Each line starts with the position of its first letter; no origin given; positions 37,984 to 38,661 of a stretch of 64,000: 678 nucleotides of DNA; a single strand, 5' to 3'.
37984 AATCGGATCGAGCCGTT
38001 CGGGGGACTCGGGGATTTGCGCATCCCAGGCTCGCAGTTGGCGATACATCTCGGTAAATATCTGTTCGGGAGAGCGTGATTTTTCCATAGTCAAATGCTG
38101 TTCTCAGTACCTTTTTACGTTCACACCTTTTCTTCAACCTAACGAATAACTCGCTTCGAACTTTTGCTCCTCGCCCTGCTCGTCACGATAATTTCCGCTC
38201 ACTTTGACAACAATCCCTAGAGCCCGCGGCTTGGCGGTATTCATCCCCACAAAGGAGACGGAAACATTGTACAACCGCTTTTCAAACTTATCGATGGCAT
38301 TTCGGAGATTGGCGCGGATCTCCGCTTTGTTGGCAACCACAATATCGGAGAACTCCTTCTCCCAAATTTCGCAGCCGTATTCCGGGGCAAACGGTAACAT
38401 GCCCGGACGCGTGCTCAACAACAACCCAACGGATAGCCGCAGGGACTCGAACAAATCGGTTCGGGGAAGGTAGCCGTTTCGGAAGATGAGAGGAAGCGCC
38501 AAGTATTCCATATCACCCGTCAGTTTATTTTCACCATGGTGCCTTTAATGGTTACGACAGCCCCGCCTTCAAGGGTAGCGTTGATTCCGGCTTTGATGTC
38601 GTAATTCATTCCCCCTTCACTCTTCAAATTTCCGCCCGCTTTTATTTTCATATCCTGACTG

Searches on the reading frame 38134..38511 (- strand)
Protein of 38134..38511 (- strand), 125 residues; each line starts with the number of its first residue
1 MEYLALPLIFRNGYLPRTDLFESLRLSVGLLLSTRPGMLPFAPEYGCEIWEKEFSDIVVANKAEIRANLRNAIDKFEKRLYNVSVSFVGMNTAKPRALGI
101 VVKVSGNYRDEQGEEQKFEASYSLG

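Call 57: search_protein_families(library=pfam, proteins=[window:38134-38511:-], max_evalue=0.00001)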
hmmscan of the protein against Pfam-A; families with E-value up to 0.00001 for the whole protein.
window:38134-38511:- (125 aa): 1 family
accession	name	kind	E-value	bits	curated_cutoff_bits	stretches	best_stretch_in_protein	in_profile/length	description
PF04965.19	GPW_gp25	-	1.2e-14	54.3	27.2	1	20-103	3-88/96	Baseplate wedge protein gp25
